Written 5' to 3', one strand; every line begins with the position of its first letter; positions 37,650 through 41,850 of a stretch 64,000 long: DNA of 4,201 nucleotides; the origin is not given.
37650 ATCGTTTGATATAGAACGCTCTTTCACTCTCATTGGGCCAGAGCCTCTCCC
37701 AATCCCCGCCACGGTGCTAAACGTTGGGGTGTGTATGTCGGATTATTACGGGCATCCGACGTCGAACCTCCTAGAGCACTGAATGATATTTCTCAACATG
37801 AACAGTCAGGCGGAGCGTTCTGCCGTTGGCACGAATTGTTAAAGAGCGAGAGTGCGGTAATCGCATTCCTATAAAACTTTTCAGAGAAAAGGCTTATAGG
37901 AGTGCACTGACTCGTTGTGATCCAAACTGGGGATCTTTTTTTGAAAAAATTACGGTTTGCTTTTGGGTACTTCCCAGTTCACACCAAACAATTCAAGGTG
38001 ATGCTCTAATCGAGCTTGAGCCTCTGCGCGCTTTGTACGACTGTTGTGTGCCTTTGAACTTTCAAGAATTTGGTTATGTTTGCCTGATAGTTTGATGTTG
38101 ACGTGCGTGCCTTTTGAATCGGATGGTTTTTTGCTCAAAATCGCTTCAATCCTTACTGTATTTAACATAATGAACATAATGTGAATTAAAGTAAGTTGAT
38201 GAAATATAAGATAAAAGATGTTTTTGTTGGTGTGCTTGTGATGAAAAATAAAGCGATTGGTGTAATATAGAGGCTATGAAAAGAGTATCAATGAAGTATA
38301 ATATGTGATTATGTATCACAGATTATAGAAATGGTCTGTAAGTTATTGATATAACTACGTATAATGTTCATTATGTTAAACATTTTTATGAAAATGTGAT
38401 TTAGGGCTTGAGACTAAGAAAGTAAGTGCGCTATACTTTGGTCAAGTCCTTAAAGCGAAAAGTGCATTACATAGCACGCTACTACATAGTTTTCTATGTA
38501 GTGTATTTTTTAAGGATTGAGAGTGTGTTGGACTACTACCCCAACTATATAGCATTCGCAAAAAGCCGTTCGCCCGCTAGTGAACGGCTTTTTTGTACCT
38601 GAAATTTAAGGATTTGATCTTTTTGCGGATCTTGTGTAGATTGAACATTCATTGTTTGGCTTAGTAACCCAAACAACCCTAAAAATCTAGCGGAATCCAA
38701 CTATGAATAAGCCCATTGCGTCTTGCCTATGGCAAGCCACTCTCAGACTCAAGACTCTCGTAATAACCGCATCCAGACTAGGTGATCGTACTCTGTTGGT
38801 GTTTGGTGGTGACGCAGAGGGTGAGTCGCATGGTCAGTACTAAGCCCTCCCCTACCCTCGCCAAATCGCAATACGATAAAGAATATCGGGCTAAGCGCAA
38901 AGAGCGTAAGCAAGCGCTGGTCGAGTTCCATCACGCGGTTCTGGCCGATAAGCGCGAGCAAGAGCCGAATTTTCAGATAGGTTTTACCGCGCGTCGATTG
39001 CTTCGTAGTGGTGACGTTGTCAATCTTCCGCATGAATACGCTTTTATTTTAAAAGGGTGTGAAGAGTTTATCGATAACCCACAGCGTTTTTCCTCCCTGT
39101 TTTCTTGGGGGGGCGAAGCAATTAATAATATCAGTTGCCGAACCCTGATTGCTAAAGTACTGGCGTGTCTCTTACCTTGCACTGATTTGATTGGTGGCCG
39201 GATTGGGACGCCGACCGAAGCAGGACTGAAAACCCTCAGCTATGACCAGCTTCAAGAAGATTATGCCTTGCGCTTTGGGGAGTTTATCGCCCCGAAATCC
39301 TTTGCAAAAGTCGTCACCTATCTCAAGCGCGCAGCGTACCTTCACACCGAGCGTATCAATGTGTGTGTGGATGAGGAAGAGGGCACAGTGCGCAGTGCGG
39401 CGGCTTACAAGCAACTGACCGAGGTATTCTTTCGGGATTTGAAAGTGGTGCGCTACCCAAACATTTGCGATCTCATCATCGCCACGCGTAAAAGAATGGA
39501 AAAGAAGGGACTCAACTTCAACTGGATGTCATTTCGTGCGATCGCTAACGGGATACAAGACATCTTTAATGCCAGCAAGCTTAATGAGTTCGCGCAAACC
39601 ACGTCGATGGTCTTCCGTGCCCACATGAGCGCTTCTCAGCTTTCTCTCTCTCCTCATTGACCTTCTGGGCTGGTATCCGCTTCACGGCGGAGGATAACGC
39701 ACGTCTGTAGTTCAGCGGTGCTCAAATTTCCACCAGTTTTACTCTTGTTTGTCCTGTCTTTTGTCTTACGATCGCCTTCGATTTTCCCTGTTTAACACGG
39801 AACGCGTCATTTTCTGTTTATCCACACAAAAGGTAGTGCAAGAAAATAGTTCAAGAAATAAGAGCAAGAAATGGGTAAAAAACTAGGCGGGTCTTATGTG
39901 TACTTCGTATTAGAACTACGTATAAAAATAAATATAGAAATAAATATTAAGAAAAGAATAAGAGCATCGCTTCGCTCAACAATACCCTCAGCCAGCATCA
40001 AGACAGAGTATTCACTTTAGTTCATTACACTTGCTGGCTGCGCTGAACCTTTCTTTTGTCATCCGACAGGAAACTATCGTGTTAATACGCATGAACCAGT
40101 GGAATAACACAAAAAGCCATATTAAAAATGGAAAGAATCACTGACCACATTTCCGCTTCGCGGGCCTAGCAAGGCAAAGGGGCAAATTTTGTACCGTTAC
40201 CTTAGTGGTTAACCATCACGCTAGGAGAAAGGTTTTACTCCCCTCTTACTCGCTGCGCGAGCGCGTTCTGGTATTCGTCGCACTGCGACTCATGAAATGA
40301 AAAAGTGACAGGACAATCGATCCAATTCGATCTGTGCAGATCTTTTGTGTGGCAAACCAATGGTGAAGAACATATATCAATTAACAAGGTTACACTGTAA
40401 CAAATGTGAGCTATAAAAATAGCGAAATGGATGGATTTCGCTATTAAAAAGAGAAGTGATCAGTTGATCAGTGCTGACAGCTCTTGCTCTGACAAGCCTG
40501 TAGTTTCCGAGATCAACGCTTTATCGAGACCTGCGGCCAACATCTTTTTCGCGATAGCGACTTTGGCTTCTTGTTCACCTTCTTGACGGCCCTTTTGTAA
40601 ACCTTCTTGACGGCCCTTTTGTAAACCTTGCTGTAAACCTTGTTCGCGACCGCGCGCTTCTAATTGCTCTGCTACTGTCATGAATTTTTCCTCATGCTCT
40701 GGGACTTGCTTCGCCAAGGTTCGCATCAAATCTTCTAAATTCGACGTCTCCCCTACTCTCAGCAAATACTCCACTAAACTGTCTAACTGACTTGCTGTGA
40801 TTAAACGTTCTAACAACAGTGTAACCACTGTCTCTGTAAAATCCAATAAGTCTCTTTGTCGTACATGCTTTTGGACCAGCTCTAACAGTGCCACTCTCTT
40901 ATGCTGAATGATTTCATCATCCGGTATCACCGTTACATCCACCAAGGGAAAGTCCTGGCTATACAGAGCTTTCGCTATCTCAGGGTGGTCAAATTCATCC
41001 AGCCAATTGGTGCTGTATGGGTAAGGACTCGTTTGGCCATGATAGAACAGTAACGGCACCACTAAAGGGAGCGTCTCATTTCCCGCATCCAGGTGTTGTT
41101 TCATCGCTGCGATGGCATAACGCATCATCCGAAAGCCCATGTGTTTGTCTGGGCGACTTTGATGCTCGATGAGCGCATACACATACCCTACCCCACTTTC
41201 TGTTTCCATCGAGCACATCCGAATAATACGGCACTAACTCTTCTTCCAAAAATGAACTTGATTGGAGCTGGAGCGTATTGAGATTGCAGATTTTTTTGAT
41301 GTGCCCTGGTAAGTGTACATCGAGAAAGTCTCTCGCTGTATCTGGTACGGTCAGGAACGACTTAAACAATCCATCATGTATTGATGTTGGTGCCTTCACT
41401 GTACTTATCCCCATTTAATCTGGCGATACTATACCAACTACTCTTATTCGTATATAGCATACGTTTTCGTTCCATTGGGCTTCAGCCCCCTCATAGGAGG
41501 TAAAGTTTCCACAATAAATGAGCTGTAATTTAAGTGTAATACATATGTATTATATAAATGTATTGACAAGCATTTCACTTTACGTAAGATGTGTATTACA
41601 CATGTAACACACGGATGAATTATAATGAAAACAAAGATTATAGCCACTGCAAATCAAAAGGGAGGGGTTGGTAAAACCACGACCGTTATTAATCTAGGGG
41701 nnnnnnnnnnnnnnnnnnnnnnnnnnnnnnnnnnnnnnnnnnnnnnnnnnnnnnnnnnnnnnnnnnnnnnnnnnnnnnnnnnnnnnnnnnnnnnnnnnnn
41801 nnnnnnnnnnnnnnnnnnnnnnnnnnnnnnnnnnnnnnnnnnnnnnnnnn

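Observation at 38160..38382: Inverted pair of XerCD/dif-like sites with identical central hexamers, 167 bp apart, upstream of repA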

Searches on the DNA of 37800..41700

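Call 23: search_rna_families(source=window, start=37800, end=41700, threshold=evalue, max_evalue=1)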
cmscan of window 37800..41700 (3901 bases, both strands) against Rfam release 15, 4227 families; matches with E-value up to 1: 0.
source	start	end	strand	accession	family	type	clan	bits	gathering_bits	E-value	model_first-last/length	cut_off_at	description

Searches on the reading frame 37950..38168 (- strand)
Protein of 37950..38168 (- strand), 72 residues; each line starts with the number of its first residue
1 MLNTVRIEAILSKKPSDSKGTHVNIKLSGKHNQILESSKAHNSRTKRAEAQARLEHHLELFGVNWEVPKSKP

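Call 24: search_protein_families(library=pfam, proteins=[window:37950-38168:-], max_evalue=0.01)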
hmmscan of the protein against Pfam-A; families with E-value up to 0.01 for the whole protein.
window:37950-38168:- (72 aa): 1 family
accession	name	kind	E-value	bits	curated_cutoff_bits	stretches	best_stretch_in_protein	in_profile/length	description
PF05509.17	TraY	-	4.4e-15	55.9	21.3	1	23-69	1-47/49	TraY domain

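Call 73: search_protein_families(library=ncbifam, proteins=[window:37950-38138:-], max_evalue=0.01)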
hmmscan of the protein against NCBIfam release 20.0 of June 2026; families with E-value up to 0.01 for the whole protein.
window:37950-38138:- (62 aa): 1 family
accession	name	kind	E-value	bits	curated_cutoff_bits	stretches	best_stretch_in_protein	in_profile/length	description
NF010300.0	PRK13740.1-1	equivalog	0.0068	16.1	114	1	10-51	11-52/75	conjugal transfer relaxosome protein TraY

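Call 87: find_homologous_proteins(query=window:37950-38168:-, max_evalue=0.001)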
Query window:37950-38168:- (72 aa): 17 proteins with E <= 0.001 among 18 candidates.
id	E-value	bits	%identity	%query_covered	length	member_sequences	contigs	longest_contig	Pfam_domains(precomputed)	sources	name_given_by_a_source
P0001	7.5e-38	145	97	100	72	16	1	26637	PF05509.18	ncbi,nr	ncbi:TraY domain-containing protein [Vibrio vulnificus]|nr:TraY domain-containing protein [Vibrio vu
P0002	6.2e-29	117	77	100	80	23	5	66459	PF05509.18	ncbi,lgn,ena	-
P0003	3.2e-28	114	87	86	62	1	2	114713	PF05509.18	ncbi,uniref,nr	ncbi:TraY domain-containing protein [Vibrio tasmaniensis]|uniref:TraY domain-containing protein n=1 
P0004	4.7e-28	114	82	90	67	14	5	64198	PF05509.18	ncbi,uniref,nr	ncbi:hypothetical protein F0Z19_4721 [Vibrio cyclitrophicus]|uniref:TraY domain-containing protein n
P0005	1.1e-27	113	85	86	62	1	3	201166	PF05509.18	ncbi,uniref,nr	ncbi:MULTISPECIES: TraY domain-containing protein [Vibrio]|uniref:TraY domain-containing protein n=1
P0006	3.7e-27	111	82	90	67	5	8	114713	PF05509.18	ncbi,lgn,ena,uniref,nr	ncbi:TraY domain-containing protein [Vibrio splendidus]|uniref:Relaxosome protein TraY n=1 Tax=Vibri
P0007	1.2e-26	109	79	100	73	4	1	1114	PF05509.18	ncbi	-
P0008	5.2e-26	107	84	86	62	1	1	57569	PF05509.18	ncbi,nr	ncbi:TraY domain-containing protein (plasmid) [Vibrio vulnificus]|nr:TraY domain-containing protein 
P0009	7.0e-26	107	81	86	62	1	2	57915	PF05509.18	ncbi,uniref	ncbi:TraY domain-containing protein [Vibrio harveyi]|uniref:TraY domain-containing protein n=1 Tax=V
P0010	2.6e-25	105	77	89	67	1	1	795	PF05509.18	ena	-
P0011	1.3e-24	103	84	79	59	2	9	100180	PF05509.18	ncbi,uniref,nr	ncbi:TraY domain-containing protein (plasmid) [Vibrio harveyi]|uniref:TraY domain-containing protein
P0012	6.4e-21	91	72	83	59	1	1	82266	PF05509.18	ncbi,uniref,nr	ncbi:TraY domain-containing protein [Vibrio tapetis]|uniref:Relaxosome protein TraY n=2 Tax=Vibrio t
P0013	1.1e-20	91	72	83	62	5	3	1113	PF05509.18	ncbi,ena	-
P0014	2.0e-20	90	90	67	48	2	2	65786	PF05509.18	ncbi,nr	ncbi:TraY domain-containing protein [Vibrio harveyi]|nr:TraY domain-containing protein [Vibrio harve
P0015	1.0e-19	87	83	74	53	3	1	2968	PF05509.18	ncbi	ncbi:TPA: TraY domain-containing protein, partial [Vibrio harveyi]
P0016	3.8e-19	86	88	67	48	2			PF05509.18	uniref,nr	uniref:Relaxosome protein TraY n=1 Tax=Vibrio splendidus TaxID=29497 RepID=A0A0H3ZR90_VIBSP|nr:hypot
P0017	1.9e-17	80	87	64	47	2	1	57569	PF05509.18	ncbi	ncbi:TraY domain-containing protein [Vibrio vulnificus]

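Call 88: find_encoding_contigs(protein=P0002, flank=1500, max_places=10)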
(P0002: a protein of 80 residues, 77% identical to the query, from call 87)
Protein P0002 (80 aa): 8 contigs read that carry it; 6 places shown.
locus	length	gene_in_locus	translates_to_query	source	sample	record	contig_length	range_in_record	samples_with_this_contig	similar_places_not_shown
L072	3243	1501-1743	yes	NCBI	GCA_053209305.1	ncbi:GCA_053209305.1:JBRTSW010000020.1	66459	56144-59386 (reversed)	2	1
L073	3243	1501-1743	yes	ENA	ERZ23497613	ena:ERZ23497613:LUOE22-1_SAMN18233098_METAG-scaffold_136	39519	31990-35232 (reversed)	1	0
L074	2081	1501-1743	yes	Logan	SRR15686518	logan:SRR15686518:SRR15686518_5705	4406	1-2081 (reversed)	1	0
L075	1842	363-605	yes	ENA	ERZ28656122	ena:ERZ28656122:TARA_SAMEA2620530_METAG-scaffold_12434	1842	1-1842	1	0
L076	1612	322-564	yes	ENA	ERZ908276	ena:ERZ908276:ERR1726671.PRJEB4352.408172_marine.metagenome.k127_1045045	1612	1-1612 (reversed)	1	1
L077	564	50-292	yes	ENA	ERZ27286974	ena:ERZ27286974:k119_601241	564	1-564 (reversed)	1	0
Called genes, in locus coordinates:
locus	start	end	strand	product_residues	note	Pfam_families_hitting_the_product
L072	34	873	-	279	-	-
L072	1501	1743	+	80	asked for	PF05509:TraY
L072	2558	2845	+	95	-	-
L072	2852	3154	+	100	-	PF07178:TraL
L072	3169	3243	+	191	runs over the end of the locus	PF05309:TraE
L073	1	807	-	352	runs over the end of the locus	-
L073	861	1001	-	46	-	-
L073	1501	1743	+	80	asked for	PF05509:TraY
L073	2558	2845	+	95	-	-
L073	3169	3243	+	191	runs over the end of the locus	PF05309:TraE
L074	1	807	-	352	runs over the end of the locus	-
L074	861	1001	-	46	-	-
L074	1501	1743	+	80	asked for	PF05509:TraY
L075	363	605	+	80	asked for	PF05509:TraY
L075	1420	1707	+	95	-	-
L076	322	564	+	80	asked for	PF05509:TraY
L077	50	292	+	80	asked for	PF05509:TraY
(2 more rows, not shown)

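Call 89: find_encoding_contigs(protein=P0004, flank=1500, max_places=10)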
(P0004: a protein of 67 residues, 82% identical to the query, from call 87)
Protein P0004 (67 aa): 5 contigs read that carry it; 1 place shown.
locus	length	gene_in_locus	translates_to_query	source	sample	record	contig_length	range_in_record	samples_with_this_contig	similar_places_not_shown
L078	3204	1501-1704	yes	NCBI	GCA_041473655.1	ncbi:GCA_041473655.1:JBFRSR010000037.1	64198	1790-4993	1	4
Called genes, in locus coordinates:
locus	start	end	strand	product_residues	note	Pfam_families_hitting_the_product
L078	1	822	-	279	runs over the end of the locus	-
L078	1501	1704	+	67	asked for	PF05509:TraY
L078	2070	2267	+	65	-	-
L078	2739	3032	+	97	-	-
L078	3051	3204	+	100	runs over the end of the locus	PF07178:TraL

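Call 90: find_encoding_contigs(protein=P0006, flank=1500, max_places=10)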
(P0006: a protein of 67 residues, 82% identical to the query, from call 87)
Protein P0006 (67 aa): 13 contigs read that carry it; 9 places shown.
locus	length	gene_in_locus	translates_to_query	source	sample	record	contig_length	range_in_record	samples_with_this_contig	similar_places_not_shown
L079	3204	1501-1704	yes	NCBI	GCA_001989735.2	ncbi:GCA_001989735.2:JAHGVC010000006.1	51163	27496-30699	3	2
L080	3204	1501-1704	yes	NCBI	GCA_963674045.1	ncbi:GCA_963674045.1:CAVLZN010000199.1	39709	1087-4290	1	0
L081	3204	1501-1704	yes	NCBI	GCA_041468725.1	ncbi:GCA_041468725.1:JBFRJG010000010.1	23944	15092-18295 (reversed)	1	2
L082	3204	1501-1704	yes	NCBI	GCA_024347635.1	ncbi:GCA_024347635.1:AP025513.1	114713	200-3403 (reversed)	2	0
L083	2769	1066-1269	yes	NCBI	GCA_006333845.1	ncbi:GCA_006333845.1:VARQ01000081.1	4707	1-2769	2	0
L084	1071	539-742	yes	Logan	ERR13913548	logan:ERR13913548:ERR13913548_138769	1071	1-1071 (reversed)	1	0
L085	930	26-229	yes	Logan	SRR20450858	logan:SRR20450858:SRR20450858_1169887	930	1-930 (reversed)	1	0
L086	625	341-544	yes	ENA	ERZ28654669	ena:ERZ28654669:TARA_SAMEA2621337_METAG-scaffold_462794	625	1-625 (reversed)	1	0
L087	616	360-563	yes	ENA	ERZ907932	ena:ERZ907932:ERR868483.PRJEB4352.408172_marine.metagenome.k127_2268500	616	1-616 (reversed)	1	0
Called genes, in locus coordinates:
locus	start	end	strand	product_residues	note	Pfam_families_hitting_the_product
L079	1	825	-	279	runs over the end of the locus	-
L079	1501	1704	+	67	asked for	PF05509:TraY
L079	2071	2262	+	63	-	-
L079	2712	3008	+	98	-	-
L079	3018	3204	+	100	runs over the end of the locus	PF07178:TraL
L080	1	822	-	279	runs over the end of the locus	-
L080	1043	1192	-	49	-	-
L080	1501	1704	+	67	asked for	PF05509:TraY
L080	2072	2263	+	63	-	-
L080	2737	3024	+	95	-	-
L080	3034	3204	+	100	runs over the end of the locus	PF07178:TraL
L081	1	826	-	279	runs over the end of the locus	-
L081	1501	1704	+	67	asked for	PF05509:TraY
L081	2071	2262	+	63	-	-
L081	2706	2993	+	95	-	-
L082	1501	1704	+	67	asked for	PF05509:TraY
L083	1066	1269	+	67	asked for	PF05509:TraY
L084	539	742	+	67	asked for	PF05509:TraY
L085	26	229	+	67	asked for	PF05509:TraY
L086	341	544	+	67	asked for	PF05509:TraY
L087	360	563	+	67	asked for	PF05509:TraY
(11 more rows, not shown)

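Call 91: find_encoding_contigs(protein=P0011, flank=1500, max_places=10)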
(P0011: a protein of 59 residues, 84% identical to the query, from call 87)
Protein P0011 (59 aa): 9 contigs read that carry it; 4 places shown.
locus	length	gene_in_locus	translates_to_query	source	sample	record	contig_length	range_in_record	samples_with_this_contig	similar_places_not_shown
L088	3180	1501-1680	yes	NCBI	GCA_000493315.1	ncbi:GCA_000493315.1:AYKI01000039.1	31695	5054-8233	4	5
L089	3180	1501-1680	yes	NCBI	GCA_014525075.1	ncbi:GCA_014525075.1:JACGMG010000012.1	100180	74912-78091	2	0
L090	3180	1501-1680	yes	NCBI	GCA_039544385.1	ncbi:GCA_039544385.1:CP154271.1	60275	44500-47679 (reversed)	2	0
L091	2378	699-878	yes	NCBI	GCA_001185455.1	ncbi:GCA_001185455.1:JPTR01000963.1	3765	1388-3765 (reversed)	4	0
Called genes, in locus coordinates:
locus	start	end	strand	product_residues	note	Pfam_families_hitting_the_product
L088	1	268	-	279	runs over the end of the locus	-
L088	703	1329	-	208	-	PF01381:HTH_3, PF12844:HTH_19 (weak), PF00717:Peptidase_S24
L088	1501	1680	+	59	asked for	PF05509:TraY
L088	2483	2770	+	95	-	-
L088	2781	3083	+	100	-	PF07178:TraL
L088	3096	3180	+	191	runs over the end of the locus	PF05309:TraE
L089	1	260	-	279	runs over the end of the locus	-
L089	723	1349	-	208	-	PF12844:HTH_19 (weak), PF01381:HTH_3, PF00717:Peptidase_S24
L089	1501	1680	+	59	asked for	PF05509:TraY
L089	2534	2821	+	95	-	-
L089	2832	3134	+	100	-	PF07178:TraL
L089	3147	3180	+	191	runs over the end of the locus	PF05309:TraE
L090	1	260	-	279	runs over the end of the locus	-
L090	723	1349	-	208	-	PF12844:HTH_19 (weak), PF01381:HTH_3, PF00717:Peptidase_S24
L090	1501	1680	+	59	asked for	PF05509:TraY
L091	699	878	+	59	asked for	PF05509:TraY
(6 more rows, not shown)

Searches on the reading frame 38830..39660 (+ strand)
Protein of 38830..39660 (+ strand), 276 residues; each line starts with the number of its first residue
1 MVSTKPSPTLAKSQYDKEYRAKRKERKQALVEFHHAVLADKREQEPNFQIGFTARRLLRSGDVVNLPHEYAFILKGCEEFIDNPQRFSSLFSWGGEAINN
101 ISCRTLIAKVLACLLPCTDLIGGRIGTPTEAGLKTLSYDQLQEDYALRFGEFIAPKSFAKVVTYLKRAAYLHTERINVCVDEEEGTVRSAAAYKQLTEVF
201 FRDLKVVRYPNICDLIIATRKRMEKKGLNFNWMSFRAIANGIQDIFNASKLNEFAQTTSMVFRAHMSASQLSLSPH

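Call 24: search_protein_families(library=pfam, proteins=[window:38830-39660:+], max_evalue=0.01)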
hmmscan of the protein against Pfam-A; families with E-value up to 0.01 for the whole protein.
window:38830-39660:+ (276 aa): 0 families

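Call 26: find_encoding_contigs(protein=window:38830-39660:+, flank=2500, max_places=10)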
Protein window:38830-39660:+ (276 aa): 23 contigs read that carry it; 4 places shown.
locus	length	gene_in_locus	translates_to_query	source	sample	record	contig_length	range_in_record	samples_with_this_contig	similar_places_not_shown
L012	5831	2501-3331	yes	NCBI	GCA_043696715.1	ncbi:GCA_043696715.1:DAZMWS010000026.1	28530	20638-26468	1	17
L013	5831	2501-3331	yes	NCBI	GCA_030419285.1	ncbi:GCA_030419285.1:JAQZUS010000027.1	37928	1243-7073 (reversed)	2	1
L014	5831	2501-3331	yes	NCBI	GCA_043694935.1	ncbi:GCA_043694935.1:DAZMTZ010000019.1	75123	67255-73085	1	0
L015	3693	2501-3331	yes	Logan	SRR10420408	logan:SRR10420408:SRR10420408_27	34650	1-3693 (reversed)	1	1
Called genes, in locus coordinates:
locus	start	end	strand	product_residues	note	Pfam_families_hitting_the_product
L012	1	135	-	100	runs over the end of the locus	PF07178:TraL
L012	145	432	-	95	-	-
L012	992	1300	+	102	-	-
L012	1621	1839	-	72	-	PF05509:TraY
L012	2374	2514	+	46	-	-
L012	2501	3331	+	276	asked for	-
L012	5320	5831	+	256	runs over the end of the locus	PF01656:CbiA, PF02374:ArsA_ATPase (faint), PF06564:CBP_BcsQ, PF09140:MipZ, PF10609:ParA (weak), PF13614:AAA_31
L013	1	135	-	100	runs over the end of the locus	PF07178:TraL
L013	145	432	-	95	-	-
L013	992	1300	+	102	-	-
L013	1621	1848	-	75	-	PF05509:TraY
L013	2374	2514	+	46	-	-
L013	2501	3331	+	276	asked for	-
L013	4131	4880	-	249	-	PF04754:Transposase_31, PF27070:HTH_Rpn_C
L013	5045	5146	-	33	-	-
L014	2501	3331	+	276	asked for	-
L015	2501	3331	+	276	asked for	-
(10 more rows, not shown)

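Call 50: find_encoding_contigs(protein=window:38830-39660:+, flank=10000, max_places=10)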
Protein window:38830-39660:+ (276 aa): 23 contigs read that carry it; 7 places shown.
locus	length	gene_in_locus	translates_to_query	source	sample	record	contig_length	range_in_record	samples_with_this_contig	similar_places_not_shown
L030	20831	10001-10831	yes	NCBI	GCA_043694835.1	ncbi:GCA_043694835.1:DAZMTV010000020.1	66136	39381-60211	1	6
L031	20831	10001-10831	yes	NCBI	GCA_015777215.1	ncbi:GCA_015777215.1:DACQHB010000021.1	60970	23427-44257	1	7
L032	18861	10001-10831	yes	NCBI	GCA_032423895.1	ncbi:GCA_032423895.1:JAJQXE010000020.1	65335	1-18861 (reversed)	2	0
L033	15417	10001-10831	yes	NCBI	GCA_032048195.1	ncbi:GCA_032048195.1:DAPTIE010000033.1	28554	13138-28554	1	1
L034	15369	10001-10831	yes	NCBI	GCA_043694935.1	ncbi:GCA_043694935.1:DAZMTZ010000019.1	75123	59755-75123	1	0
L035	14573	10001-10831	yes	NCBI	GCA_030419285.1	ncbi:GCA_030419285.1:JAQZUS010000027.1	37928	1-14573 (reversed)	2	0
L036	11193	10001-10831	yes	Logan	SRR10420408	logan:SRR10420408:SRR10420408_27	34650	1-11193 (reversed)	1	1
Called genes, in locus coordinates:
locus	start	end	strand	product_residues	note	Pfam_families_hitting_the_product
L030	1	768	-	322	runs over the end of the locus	PF06834:TraU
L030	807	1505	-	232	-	-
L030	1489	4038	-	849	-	PF11130:TraC_F_IV, PF12846:AAA_10 (faint), PF19044:P-loop_TraG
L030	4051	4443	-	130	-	PF09676:TraV (weak)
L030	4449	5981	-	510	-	PF03743:TrbI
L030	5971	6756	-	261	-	PF06586:TraK_N, PF23536:TraK_C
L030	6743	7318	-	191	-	PF05309:TraE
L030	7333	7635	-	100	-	PF07178:TraL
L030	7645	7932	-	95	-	-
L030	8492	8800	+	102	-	-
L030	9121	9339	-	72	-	PF05509:TraY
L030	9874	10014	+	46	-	-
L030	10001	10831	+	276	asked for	-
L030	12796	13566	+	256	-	PF01656:CbiA, PF02374:ArsA_ATPase (faint), PF06564:CBP_BcsQ, PF09140:MipZ, PF10609:ParA (weak), PF13614:AAA_31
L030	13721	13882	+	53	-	-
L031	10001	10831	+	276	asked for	-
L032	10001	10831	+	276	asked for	-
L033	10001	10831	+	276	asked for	-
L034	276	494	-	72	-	PF05509:TraY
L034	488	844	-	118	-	PF12472:DUF3693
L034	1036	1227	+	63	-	-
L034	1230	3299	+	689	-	PF05840:Phage_GPA, PF23343:REP_ORF2-G2P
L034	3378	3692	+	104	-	-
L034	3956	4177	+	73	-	PF19199:Phage_coatGP8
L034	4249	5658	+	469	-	-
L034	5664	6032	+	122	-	PF17537:DUF5455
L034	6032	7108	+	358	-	PF05707:Zot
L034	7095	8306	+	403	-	PF21305:type_II_gspD_N0, PF03958:Secretin_N, PF00263:Secretin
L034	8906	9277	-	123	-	-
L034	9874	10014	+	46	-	-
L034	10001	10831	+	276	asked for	-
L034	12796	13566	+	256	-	PF01656:CbiA, PF02374:ArsA_ATPase (faint), PF06564:CBP_BcsQ, PF09140:MipZ, PF10609:ParA (weak), PF13614:AAA_31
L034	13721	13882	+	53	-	-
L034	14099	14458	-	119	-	-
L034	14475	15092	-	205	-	PF00239:Resolvase, PF13384:HTH_23 (faint)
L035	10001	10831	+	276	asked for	-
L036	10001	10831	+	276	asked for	-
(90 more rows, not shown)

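Call 73: search_protein_families(library=ncbifam, proteins=[window:38830-39660:+, L034:8906-9277:-, L034:488-844:-], max_evalue=0.01)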
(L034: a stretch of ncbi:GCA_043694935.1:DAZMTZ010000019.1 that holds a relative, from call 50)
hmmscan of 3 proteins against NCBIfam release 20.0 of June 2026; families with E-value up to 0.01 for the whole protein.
window:38830-39660:+ (276 aa): 0 families

L034:8906-9277:- (123 aa): 1 family
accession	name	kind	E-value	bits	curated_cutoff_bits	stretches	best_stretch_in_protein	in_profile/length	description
NF040522.1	VC1465_fam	subfamily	4.6e-12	46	70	1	17-89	8-81/111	VC1465 family Xer recombination activation factor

L034:488-844:- (118 aa): 1 family
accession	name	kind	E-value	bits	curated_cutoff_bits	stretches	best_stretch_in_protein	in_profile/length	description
TIGR02607.1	antidote_HigA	equivalog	0.0087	15.9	47.7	0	20-59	24-63/81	HigA family addiction module antitoxin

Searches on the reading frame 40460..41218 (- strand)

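Call 24: search_protein_families(library=pfam, proteins=[window:40460-41218:-], max_evalue=0.01)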
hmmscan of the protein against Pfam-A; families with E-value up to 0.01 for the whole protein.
window:40460-41218:- (252 aa): 3 families
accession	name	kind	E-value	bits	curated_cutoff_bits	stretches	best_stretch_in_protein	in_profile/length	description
PF04754.18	Transposase_31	-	3.6e-54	183.9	21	1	3-143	60-200/203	Putative transposase, YhgA-like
PF09811.14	Yae1_N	-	0.00087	19.4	27.5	1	190-217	9-36/39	Essential protein Yae1, N terminal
PF15787.11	DUF4704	-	0.0056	16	22.9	1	104-185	216-282/486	Neurobeachin/BDCP, DUF4704 alpha solenoid region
